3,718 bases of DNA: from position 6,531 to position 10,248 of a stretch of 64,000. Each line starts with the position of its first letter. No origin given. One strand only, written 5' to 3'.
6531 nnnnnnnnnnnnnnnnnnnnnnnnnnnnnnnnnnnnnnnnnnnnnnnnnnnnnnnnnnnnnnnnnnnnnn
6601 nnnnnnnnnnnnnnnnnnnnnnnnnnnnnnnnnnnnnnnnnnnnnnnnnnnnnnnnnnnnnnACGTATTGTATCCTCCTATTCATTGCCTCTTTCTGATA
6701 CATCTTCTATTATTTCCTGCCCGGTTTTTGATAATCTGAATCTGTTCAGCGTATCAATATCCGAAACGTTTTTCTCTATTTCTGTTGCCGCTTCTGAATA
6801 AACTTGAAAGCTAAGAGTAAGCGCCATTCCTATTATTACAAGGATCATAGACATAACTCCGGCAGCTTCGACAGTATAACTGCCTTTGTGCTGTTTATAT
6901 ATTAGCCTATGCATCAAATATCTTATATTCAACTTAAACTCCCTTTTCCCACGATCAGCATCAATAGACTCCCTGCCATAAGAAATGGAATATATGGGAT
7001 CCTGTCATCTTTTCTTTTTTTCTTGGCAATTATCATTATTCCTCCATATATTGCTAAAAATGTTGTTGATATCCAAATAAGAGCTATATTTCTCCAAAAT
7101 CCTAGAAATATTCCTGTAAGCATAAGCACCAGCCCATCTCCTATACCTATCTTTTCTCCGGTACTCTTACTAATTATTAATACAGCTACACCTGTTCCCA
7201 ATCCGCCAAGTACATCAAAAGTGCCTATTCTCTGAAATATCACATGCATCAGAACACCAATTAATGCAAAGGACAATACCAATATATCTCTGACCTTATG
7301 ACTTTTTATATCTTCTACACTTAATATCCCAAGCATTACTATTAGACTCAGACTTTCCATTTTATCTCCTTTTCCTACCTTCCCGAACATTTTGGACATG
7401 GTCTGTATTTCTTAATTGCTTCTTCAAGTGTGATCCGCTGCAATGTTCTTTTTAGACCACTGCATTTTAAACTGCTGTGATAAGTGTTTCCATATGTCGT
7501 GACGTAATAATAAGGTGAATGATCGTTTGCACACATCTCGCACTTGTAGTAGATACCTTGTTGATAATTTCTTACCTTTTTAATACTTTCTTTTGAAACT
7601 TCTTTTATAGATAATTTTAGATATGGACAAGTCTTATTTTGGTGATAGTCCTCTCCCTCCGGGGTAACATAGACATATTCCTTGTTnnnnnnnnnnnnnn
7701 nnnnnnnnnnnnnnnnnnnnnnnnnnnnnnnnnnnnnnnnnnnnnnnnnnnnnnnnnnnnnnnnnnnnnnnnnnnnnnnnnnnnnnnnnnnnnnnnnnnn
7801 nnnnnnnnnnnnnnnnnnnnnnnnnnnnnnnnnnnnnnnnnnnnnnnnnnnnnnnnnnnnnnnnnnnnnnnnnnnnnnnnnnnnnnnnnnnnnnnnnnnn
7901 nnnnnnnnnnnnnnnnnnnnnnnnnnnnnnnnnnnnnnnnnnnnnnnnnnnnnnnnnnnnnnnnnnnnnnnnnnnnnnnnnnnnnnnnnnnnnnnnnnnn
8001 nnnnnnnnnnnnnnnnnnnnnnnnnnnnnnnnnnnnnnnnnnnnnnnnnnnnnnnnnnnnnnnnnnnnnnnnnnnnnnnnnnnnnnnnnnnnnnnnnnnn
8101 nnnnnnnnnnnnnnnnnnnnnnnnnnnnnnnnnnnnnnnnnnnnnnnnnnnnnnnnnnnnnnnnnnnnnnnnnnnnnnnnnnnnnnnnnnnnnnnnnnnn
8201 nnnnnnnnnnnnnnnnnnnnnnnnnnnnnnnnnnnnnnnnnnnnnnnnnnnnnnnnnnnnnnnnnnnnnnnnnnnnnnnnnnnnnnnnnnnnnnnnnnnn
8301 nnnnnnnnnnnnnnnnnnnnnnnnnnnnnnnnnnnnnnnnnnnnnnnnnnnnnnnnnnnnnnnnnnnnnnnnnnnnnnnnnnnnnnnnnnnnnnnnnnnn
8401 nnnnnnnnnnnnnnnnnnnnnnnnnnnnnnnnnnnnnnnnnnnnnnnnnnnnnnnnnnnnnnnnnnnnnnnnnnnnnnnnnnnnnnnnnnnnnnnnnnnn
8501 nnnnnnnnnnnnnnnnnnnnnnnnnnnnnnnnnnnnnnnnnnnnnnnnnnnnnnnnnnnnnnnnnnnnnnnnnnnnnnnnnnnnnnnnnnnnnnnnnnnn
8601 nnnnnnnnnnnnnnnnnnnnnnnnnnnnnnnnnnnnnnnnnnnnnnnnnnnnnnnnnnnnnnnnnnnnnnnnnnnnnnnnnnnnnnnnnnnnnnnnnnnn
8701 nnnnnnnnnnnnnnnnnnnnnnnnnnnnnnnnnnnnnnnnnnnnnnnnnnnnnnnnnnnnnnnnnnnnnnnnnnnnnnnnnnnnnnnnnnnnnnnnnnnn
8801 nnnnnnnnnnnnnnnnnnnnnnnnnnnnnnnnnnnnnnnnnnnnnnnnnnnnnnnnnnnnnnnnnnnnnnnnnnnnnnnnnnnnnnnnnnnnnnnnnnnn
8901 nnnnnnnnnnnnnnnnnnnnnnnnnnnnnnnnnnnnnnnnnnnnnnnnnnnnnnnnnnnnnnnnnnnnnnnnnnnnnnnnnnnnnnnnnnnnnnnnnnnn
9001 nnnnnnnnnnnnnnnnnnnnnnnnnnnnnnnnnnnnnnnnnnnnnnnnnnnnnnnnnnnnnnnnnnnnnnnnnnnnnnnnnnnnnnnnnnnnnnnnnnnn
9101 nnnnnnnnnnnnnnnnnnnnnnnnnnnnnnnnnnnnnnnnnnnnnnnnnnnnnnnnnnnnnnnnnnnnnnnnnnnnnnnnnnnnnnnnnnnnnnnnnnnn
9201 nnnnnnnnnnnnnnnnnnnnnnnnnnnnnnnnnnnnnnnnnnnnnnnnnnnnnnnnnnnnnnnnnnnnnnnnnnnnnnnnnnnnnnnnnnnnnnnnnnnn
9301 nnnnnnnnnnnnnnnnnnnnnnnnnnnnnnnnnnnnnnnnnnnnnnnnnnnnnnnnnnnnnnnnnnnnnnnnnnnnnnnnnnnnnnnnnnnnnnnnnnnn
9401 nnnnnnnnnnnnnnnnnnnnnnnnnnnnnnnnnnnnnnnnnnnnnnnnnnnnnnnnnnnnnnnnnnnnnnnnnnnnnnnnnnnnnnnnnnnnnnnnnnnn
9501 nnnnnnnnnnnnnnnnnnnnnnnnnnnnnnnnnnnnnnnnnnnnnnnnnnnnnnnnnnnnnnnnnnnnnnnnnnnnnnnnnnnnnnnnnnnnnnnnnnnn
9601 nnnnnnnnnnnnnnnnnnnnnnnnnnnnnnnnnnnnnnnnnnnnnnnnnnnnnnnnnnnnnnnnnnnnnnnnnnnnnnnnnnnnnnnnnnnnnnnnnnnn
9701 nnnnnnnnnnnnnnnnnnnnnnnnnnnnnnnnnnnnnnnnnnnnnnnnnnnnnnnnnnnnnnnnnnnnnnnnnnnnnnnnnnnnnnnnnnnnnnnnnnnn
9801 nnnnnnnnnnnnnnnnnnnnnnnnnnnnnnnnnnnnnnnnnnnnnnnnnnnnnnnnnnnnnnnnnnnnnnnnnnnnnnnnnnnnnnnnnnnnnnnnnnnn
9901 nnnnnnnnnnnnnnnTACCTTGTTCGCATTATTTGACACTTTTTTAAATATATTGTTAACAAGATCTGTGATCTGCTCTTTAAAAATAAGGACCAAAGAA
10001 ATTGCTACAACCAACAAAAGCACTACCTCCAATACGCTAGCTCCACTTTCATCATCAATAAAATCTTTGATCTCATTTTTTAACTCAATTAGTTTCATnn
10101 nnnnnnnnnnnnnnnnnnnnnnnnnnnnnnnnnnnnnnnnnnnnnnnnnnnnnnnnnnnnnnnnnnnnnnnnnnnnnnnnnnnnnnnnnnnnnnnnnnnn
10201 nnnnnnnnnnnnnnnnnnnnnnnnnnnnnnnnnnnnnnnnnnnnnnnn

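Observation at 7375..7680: Minor pilin ending in tandem Ada-like Zn-finger modules: candidate DNA-binding pilus tip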

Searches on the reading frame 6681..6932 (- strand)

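Call 4: search_protein_families(library=pfam, proteins=[window:6681-6932:-], max_evalue=0.1)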
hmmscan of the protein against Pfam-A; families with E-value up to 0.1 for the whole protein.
window:6681-6932:- (84 aa): 1 family
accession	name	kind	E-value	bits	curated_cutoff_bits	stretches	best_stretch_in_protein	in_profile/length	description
PF08602.15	Mgr1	-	0.073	12.3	25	1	40-70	74-108/377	Mgr1-like, i-AAA protease complex subunit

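Call 5: search_protein_families(library=ncbifam, proteins=[window:6681-6932:-], max_evalue=10)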
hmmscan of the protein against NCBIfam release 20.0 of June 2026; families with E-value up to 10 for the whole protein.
window:6681-6932:- (84 aa): 1 family
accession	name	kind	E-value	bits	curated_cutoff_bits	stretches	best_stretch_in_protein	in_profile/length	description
NF000780.0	PRK00052.4-1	equivalog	0.068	12.4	547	1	26-70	255-299/327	prolipoprotein diacylglyceryl transferase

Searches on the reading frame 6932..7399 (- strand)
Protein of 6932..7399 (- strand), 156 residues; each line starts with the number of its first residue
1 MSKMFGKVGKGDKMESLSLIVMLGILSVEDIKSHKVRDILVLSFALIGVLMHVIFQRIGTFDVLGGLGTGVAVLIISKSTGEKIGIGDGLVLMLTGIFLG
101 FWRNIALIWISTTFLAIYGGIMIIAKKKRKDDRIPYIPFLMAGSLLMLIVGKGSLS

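Call 4: search_protein_families(library=pfam, proteins=[window:6932-7399:-], max_evalue=0.1)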
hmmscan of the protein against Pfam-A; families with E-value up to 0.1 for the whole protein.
window:6932-7399:- (156 aa): 2 families
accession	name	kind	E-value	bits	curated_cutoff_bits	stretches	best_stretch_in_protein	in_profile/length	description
PF01478.23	Peptidase_A24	-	4.9e-06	27.4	26.5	1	18-119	2-103/104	Type IV leader peptidase family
PF14017.11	DUF4233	-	0.04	14.7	27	0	40-127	13-100/107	Protein of unknown function (DUF4233)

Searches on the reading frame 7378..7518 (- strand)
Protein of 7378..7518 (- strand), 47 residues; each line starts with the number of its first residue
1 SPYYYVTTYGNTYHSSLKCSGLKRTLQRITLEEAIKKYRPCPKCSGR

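Call 6: search_protein_families(library=pfam, proteins=[window:7378-7518:-], max_evalue=10)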
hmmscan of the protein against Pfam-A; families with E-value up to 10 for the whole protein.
seq(47 aa): 1 family
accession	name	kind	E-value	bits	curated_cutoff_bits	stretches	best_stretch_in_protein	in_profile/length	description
PF23137.1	HVO_0758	-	0.007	16.6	27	1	16-45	20-49/55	HVO_0758 mu-protein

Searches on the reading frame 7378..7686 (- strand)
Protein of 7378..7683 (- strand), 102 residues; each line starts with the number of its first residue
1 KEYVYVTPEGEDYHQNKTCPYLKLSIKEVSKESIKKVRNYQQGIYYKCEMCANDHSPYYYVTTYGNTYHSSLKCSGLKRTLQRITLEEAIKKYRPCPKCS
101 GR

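Call 5: search_protein_families(library=ncbifam, proteins=[window:7378-7683:-], max_evalue=10)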
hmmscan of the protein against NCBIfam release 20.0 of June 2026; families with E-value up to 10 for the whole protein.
seq(102 aa): 2 families
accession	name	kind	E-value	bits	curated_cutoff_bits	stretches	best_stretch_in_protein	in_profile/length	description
TIGR00269.1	TIGR00269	hypoth_equivalog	0.058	13.7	62.75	1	5-48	18-60/104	TIGR00269 family protein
NF041912.1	HVO_0758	equivalog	0.063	13.2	70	1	72-100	21-49/55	HVO_0758 family zinc finger protein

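Call 6: search_protein_families(library=pfam, proteins=[window:7378-7683:-], max_evalue=10)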
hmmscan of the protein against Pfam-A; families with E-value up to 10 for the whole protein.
seq(102 aa): 2 families
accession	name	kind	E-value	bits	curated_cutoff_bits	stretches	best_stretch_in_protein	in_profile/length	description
PF23137.1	HVO_0758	-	0.056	13.7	27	1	71-100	20-49/55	HVO_0758 mu-protein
PF08274.17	Zn_Ribbon_YjdM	-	9.3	6.8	30.8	1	39-53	13-27/30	PhnA Zinc-Ribbon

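Call 14: search_solved_structures(query=A2, max_evalue=10, show_alignments=3)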
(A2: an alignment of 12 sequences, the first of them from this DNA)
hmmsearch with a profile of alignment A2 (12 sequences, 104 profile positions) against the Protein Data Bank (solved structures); distinct sequences matched with E-value up to 10: 4.
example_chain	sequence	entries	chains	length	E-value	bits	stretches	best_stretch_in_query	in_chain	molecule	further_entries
3zpv_E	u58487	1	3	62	0.02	18.5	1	47-102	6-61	PROTEIN PYGOPUS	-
3zpv_1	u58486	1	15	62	0.021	18.5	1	47-102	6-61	PROTEIN PYGOPUS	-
3ww8_A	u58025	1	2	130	0.19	15.4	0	57-70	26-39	Pizza3 protein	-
1mey_C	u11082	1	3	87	2.8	11.6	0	36-57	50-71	CONSENSUS ZINC FINGER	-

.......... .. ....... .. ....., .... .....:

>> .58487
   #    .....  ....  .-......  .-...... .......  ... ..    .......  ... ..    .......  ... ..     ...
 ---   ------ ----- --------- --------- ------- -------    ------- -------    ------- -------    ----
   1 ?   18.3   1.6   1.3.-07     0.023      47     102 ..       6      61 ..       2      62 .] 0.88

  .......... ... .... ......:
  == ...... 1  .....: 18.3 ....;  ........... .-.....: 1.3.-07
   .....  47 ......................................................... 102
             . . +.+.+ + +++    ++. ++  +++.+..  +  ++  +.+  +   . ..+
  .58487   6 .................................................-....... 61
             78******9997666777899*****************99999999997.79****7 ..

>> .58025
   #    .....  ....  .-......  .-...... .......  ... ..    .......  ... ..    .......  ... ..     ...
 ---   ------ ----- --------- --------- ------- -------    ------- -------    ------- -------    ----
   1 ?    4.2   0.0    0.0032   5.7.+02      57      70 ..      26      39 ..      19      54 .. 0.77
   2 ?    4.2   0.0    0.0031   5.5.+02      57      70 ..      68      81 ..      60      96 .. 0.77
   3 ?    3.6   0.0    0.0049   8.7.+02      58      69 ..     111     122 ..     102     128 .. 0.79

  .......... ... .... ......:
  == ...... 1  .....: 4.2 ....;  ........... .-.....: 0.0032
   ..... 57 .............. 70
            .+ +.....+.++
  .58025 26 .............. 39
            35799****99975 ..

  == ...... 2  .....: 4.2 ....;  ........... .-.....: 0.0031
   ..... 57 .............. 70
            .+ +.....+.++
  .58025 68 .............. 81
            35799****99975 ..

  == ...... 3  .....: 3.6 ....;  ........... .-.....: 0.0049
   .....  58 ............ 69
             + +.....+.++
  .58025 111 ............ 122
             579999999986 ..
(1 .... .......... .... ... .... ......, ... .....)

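Call 25: search_protein_representatives(alignment_id=A2)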
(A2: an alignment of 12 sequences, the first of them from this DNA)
Query: 12 sequences, 104 profile positions. Proteins with E-value up to 0.001 (for the whole library): 3025; up to 1e-10: 2107; up to 1e-30: 131. The best 150 are listed.
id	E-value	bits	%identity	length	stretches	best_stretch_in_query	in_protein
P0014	2.3e-62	224.0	-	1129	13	6-103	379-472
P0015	4.7e-57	206.9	-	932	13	49-103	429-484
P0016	2.8e-50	185.2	-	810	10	3-102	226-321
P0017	4.7e-46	171.6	-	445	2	2-82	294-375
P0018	1.1e-42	160.8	-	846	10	54-103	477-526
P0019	1.4e-42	160.5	-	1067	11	5-103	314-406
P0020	7.7e-42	158.0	-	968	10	3-103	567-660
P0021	8.4e-42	157.9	-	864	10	6-103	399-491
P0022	1.6e-40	153.8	-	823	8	5-103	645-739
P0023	1.7e-40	153.7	-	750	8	4-102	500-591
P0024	1.1e-39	151.1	-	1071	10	5-102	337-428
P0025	1.5e-39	150.7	-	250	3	3-103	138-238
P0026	2.8e-39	149.8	-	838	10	5-102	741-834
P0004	3.8e-39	149.4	-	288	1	2-103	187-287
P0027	7.3e-38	145.3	-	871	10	45-102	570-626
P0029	2.1e-36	140.6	-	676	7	2-103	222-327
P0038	1.3e-33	131.6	-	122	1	3-102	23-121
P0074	4.9e-32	126.5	-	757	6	2-102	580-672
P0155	1.8e-30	121.5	-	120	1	2-103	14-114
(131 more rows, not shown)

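Call 26: search_protein_families(library=pfam, proteins=[P0014, P0015, P0016, P0017, P0018, P0019, P0020, P0022, P0029, P0074], max_evalue=0.01)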
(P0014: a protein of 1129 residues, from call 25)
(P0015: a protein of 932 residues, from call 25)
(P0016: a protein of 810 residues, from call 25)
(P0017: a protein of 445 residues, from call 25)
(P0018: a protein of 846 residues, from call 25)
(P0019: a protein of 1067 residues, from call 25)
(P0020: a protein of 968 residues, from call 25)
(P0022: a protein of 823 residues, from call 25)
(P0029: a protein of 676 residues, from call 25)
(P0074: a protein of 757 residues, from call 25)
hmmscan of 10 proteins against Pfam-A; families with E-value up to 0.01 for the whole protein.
P0014 (1129 aa): 1 family
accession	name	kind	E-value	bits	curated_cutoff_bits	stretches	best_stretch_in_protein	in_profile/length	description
PF13426.13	PAS_9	-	4.1e-07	30.6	27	0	261-295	59-93/103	PAS domain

P0015 (932 aa): 0 families

P0016 (810 aa): 0 families

P0017 (445 aa): 0 families

P0018 (846 aa): 0 families

P0019 (1067 aa): 0 families

P0020 (968 aa): 2 families
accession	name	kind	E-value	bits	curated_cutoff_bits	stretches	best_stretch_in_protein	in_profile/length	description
PF10588.14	NADH-G_4Fe-4S_3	-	0.00011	22.1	27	0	594-613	3-22/40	NADH-ubiquinone oxidoreductase-G iron-sulfur binding region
PF02805.21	Ada_Zn_binding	-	0.0017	18.7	23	0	941-958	47-64/65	Metal binding domain of Ada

P0022 (823 aa): 0 families

P0029 (676 aa): 1 family
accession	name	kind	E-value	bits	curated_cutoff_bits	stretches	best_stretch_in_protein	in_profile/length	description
PF18223.6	PilJ_C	-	0.0057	17.5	26.7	0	329-345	77-93/95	Pili PilJ C-terminal domain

P0074 (757 aa): 0 families

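Call 29: search_protein_families(library=ncbifam, proteins=[P0014, P0016, P0020, P0038, P0155], max_evalue=1)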
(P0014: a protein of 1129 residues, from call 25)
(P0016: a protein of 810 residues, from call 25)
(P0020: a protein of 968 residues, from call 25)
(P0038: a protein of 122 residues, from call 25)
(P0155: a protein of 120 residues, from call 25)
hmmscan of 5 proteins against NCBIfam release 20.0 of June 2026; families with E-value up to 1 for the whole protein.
P0014 (1129 aa): 1 family
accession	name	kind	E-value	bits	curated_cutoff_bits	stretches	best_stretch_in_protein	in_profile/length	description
NF001645.0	PRK00420.1-2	equivalog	0.1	12.6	162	0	409-424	35-50/106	hypothetical protein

P0016 (810 aa): 1 family
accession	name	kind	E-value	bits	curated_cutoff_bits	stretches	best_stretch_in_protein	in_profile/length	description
NF033070.1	rSAM_AprD4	equivalog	0.066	12.1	500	0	665-703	119-157/456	AprD4 family radical SAM diol-dehydratase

P0020 (968 aa): 0 families

P0038 (122 aa): 0 families

P0155 (120 aa): 0 families

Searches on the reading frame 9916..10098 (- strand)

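Call 4: search_protein_families(library=pfam, proteins=[window:9916-10098:-], max_evalue=0.1)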
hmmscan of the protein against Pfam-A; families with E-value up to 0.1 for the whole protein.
window:9916-10098:- (61 aa): 3 families
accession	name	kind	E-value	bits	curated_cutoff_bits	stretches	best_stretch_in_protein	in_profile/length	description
PF16982.10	Flp1_like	-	2.2e-21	75.5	33.5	1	12-60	1-49/49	Putative Flagellin, Flp1-like, domain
PF04964.19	Flp_Fap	-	9.8e-05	22.5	32.2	1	13-56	1-44/46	Flp/Fap pilin component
PF23533.1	Microp_apicomplexa_19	-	0.088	13.6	27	1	13-59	33-77/95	Apicomplexa microprotein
